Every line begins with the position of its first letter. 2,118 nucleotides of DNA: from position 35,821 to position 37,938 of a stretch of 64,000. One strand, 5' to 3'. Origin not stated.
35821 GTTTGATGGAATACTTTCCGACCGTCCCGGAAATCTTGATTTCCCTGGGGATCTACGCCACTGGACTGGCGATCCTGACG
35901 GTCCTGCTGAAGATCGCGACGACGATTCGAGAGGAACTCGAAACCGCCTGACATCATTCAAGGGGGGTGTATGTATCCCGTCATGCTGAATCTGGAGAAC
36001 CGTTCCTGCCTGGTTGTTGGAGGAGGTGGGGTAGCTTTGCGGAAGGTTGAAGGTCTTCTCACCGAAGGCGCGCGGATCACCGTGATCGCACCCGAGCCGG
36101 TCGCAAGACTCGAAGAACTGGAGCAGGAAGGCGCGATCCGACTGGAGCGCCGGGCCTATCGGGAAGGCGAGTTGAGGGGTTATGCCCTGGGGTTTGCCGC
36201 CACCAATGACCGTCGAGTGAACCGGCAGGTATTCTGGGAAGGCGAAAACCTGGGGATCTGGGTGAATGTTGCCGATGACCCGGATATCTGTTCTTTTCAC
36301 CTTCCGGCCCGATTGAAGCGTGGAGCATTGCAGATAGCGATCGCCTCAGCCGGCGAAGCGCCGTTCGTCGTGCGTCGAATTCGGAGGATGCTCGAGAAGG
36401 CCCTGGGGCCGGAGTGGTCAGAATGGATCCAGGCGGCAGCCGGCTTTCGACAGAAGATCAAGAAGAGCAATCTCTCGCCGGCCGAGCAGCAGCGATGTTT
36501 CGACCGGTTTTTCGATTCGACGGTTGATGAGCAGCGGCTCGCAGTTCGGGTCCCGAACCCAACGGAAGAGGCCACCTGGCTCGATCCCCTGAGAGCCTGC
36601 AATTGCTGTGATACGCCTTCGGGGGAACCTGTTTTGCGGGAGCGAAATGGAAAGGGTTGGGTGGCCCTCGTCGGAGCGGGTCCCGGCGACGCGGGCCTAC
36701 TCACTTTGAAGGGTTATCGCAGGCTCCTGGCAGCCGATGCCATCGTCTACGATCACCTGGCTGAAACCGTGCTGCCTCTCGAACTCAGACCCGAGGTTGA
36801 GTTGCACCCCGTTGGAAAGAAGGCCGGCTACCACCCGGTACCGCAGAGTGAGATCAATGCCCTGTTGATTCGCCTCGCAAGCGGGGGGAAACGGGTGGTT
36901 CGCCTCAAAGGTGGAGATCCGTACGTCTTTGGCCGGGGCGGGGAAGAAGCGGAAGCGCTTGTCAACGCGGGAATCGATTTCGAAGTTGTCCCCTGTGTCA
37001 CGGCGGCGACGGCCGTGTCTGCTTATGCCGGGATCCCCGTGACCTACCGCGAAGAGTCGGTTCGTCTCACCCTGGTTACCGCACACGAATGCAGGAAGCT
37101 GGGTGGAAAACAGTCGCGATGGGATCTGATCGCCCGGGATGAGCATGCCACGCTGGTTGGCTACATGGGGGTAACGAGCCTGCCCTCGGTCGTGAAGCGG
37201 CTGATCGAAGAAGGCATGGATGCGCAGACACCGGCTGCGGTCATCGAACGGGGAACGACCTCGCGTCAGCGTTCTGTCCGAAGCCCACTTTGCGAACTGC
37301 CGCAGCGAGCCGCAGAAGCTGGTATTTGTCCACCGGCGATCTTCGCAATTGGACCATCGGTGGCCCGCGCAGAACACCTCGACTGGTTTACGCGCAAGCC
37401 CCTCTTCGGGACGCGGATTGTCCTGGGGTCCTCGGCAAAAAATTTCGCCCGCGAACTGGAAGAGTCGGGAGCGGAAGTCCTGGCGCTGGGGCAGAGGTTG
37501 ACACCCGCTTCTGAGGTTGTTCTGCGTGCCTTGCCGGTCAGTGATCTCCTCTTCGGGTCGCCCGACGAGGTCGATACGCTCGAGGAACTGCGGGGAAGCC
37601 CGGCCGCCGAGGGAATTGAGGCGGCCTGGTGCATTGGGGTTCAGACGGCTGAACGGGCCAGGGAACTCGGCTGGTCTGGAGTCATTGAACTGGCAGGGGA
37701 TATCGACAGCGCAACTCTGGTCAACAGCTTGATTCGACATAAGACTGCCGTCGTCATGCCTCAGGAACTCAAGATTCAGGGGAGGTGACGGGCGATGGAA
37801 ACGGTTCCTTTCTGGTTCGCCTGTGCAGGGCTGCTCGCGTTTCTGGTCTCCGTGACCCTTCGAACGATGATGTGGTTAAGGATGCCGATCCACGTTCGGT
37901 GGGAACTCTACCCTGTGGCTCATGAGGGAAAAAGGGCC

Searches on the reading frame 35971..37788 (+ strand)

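Call 3: search_protein_families(library=pfam, proteins=[window:35971-37788:+], max_evalue=0.01)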
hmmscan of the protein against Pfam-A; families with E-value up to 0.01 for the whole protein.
window:35971-37788:+ (605 aa): 3 families
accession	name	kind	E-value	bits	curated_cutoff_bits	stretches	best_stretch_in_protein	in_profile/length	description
PF00590.25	TP_methylase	-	3.9e-44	151.6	27.8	1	231-443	2-211/212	Tetrapyrrole (Corrin/Porphyrin) Methylases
PF13241.12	NAD_binding_7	-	1.1e-30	106.7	22.1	1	4-113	1-104/104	Putative NAD(P)-binding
PF14824.11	Sirohm_synth_M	-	0.00019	21.2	25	1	117-143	1-27/28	Sirohaem biosynthesis protein central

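Call 4: search_protein_families(library=ncbifam, proteins=[window:35971-37788:+], max_evalue=0.01)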
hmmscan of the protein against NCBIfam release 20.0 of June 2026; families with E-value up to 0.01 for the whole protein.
window:35971-37788:+ (605 aa): 23 families
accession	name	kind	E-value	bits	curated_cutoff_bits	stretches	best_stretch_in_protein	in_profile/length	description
NF007922.1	PRK10637.1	equivalog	1.4e-128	429.7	400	1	2-464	2-449/450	siroheme synthase CysG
NF004790.0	PRK06136.1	subfamily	1.2e-78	264.2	198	1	229-475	4-248/250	uroporphyrinogen-III C-methyltransferase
TIGR01469.1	cobA_cysG_Cterm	equivalog_domain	3e-77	259.6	185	1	229-465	1-235/238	uroporphyrinogen-III C-methyltransferase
NF005524.0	PRK07168.1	equivalog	7.4e-61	206.1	603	1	229-537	3-315/474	uroporphyrin-III C-methyltransferase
TIGR01470.1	cysG_Nterm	subfamily_domain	1.5e-42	145.6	62.3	1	2-187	1-186/205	siroheme synthase, N-terminal domain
NF005222.0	PRK06718.1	equivalog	1.3e-32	113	204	1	1-183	2-183/203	NAD(P)-binding protein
TIGR01465.1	cobM_cbiF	equivalog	1.6e-31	109.5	259.65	1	231-467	1-230/247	precorrin-4 C(11)-methyltransferase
NF012017.0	PRK15473.1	equivalog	3e-27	95.6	408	1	231-462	10-234/257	cobalt-precorrin-4 methyltransferase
NF005223.0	PRK06719.1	equivalog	6.4e-22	77.9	223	1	1-144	4-143/157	precorrin-2 dehydrogenase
NF004045.0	PRK05562.1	equivalog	5.6e-11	42.3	181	1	13-167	28-181/225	NAD(P)-dependent oxidoreductase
TIGR01467.1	cobI_cbiL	equivalog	7.7e-11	41.8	163.25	2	302-373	86-155/230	precorrin-2 C(20)-methyltransferase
NF004647.0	PRK05990.1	equivalog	3.4e-09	36.5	271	2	304-437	99-220/245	precorrin-2 C(20)-methyltransferase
TIGR01466.1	cobJ_cbiH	equivalog_domain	3.1e-07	30.2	246.35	1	232-358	2-123/239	precorrin-3B C(17)-methyltransferase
NF004423.0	PRK05765.1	equivalog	4.9e-06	26.2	332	1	232-359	6-128/247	precorrin-3B C(17)-methyltransferase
NF004648.0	PRK05991.1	equivalog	6.2e-06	25.9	391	1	229-358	3-129/254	precorrin-3B C(17)-methyltransferase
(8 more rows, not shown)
